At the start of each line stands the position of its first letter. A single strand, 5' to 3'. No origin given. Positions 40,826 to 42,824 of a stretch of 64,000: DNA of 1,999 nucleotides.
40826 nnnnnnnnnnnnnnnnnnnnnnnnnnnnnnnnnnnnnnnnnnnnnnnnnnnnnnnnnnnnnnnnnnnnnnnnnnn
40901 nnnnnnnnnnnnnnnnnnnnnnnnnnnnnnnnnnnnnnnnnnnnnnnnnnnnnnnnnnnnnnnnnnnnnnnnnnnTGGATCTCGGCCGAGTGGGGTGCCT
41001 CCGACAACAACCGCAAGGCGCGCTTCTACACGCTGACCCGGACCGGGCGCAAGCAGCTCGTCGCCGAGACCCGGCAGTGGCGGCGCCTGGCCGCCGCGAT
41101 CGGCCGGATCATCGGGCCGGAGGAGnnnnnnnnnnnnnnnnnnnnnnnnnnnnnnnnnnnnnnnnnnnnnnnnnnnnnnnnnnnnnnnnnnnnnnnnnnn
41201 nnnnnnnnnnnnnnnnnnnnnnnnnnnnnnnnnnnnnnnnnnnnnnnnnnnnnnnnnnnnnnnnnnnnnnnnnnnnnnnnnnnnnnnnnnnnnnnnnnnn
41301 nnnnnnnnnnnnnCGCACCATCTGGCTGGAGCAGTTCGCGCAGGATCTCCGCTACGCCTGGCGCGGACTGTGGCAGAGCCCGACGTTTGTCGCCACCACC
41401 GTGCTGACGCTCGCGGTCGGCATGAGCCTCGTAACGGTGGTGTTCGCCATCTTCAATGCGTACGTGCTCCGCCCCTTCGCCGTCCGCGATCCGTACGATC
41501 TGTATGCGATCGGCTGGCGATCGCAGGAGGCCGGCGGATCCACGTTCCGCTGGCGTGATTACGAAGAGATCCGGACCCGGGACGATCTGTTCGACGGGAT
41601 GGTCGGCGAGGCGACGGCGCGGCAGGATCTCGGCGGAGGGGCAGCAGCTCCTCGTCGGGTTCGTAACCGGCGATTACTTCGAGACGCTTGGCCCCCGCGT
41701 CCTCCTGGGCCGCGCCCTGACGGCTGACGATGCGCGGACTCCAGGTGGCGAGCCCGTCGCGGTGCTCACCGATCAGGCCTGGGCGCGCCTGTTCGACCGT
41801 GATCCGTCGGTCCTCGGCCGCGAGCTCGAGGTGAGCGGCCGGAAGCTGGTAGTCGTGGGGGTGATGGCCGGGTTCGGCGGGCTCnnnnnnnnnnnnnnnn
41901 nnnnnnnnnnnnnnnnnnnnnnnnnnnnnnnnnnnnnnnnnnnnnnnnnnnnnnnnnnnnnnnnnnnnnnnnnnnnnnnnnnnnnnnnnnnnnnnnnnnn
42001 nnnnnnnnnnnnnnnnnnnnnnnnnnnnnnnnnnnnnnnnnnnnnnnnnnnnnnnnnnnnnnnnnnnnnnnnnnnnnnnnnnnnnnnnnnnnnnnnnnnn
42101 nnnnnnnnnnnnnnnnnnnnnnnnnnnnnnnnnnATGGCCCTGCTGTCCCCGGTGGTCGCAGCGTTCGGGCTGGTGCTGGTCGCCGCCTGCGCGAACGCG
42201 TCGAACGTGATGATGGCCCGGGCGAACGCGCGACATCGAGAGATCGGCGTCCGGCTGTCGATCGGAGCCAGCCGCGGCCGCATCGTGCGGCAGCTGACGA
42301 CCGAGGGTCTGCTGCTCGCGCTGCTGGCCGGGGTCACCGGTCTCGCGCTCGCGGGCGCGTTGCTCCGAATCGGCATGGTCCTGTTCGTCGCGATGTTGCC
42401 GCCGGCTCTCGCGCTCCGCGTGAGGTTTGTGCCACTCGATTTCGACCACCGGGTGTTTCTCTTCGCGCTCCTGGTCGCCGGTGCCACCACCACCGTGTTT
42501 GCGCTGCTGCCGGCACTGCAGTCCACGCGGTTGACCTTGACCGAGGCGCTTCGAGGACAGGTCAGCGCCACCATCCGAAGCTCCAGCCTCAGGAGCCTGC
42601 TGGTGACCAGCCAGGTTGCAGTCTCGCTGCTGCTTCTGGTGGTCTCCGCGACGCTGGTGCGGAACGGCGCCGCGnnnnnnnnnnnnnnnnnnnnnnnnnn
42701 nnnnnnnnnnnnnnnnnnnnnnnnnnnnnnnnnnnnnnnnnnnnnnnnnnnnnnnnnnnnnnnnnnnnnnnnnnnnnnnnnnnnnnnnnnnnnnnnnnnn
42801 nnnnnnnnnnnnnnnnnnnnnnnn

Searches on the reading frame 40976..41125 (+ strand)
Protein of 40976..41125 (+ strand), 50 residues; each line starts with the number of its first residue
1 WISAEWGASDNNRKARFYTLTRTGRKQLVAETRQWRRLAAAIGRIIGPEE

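Call 50: search_protein_families(library=pfam, proteins=[window:40976-41125:+], max_evalue=0.01)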
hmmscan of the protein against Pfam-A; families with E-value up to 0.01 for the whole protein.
window:40976-41125:+ (50 aa): 1 family
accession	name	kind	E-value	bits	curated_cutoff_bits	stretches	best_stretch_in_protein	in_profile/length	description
PF03551.20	PadR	-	0.0026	18.1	27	1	1-28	46-73/75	Transcriptional regulator PadR-like family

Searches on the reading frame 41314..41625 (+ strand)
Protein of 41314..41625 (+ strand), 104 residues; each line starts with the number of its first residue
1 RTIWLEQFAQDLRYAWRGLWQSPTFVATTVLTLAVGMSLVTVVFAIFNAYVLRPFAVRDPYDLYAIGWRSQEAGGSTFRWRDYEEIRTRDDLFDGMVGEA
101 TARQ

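Call 50: search_protein_families(library=pfam, proteins=[window:41314-41625:+], max_evalue=0.01)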
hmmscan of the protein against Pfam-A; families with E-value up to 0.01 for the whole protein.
window:41314-41625:+ (104 aa): 1 family
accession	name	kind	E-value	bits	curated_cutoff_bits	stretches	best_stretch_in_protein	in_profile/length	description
PF12704.14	MacB_PCD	-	0.0057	17.4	27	1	27-96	2-71/207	MacB-like periplasmic core domain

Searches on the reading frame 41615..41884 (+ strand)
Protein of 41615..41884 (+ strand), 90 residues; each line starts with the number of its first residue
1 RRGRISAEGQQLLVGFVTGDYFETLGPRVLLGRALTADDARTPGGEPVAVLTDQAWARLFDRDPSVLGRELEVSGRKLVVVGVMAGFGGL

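Call 50: search_protein_families(library=pfam, proteins=[window:41615-41884:+], max_evalue=0.01)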
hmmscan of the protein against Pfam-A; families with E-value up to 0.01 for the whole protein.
window:41615-41884:+ (90 aa): 1 family
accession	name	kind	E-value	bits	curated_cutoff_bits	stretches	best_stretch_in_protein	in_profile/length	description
PF12704.14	MacB_PCD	-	4.6e-13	50.4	27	1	10-87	87-157/207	MacB-like periplasmic core domain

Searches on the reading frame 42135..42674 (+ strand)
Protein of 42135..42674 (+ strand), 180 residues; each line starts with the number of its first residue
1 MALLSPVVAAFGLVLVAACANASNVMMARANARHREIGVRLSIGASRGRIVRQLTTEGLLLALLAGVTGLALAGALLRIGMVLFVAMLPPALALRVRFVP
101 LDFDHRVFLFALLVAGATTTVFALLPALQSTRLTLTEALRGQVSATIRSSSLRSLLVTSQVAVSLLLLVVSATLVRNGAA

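Call 50: search_protein_families(library=pfam, proteins=[window:42135-42674:+], max_evalue=0.01)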
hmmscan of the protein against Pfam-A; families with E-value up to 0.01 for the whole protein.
window:42135-42674:+ (180 aa): 1 family
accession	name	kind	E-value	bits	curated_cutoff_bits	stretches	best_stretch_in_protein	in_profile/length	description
PF02687.27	FtsX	-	2.6e-11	44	25.5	1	9-133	2-118/120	FtsX-like permease C-terminal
